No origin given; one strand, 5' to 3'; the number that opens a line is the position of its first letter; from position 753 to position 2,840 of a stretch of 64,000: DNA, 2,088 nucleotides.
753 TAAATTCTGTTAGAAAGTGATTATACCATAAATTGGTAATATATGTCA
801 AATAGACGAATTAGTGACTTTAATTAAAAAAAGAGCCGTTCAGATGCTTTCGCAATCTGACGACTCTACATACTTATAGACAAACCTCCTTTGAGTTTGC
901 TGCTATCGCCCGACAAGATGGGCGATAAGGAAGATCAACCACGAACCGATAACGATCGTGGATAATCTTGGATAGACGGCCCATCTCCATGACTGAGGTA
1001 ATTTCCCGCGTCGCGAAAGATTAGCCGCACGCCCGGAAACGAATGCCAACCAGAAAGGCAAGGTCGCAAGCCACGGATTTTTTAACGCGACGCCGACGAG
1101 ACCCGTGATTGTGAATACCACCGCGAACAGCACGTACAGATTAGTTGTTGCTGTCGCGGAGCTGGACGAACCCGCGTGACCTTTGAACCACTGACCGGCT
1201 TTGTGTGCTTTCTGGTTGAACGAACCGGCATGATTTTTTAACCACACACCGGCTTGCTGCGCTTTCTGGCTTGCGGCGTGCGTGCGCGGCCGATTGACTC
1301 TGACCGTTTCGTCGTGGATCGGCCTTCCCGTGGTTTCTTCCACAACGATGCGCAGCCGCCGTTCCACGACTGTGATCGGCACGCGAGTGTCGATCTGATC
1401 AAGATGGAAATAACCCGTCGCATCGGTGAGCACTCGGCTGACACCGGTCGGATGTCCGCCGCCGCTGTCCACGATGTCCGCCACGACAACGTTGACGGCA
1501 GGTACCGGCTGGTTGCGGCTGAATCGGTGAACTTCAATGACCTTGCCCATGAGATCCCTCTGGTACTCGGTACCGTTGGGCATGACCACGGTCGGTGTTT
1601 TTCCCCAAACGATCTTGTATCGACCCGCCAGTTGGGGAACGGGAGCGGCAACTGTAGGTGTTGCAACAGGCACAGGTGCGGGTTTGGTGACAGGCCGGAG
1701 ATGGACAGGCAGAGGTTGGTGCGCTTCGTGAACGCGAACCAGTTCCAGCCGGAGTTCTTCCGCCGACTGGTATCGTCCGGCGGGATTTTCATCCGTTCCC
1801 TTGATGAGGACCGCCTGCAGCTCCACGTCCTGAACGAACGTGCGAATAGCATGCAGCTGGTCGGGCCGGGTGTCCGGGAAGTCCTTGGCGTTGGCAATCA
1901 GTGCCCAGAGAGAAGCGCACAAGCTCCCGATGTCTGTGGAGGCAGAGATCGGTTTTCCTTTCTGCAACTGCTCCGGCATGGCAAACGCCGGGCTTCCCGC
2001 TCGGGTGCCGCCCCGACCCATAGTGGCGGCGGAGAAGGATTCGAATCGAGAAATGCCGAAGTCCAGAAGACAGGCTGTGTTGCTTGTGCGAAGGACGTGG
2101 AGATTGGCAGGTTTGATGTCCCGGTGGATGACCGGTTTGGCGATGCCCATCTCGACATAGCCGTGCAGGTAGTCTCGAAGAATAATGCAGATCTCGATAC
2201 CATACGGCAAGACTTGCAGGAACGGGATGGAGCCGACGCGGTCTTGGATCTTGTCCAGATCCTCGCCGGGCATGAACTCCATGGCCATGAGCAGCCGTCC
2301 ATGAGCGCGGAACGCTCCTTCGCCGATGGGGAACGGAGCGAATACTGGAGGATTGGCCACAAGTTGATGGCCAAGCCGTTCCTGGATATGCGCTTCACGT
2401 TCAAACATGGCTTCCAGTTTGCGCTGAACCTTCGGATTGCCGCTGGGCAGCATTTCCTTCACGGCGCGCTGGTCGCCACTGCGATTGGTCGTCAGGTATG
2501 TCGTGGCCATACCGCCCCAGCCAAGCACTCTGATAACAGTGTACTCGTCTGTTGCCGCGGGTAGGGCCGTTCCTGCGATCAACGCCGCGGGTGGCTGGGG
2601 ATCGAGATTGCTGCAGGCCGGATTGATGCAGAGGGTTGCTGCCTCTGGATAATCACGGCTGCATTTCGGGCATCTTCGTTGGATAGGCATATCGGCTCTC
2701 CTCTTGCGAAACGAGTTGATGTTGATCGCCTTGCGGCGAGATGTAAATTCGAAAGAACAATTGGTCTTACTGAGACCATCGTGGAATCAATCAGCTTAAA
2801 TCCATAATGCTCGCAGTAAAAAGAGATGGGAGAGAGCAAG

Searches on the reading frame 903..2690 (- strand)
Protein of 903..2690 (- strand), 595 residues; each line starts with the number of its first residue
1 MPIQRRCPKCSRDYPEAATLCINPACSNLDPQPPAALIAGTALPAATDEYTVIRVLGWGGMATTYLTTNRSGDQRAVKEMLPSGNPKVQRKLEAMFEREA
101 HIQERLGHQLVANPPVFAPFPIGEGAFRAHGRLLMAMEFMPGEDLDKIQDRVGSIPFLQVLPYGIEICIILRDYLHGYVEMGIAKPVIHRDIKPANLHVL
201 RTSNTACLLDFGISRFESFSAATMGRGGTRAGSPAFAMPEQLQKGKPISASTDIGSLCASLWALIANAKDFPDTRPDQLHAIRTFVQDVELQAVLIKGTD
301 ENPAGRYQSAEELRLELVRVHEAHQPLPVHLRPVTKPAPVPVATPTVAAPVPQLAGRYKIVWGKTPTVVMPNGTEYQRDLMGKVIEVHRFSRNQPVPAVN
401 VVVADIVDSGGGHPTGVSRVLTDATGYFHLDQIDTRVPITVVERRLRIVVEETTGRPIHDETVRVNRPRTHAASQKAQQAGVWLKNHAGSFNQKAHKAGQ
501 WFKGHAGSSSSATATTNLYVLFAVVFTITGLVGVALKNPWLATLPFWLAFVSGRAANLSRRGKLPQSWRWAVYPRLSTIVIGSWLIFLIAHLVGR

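Call 84: find_encoding_contigs(protein=window:903-2690:-, flank=10000, max_places=1)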
Protein window:903-2690:- (595 aa): 2 contigs read that carry it; 1 place shown.
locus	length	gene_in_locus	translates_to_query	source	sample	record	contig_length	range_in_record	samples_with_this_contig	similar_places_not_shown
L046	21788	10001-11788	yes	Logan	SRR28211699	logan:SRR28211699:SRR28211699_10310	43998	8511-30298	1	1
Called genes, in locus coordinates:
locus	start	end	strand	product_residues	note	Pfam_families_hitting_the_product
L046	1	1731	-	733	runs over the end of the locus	PF02463:SMC_N, PF13175:AAA_15, PF13476:AAA_23, PF13555:AAA_29 (weak), PF13304:AAA_21 (weak)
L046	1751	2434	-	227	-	PF22935:RM44_endonuclase, PF14622:Ribonucleas_3_3, PF00636:Ribonuclease_3, PF00035:dsrm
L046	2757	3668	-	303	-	-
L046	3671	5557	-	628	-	PF06480:FtsH_ext (weak), PF00004:AAA, PF07728:AAA_5 (weak), PF17862:AAA_lid_3, PF01434:Peptidase_M41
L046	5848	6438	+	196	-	-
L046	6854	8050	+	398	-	-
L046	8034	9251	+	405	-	PF00092:VWA, PF13519:VWA_2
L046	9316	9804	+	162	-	-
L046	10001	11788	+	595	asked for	PF00069:Pkinase, PF03109:ABC1 (weak)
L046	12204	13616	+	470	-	-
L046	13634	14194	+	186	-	-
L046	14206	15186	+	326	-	-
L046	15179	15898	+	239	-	-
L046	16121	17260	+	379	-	-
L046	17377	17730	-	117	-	PF18895:T4SS_pilin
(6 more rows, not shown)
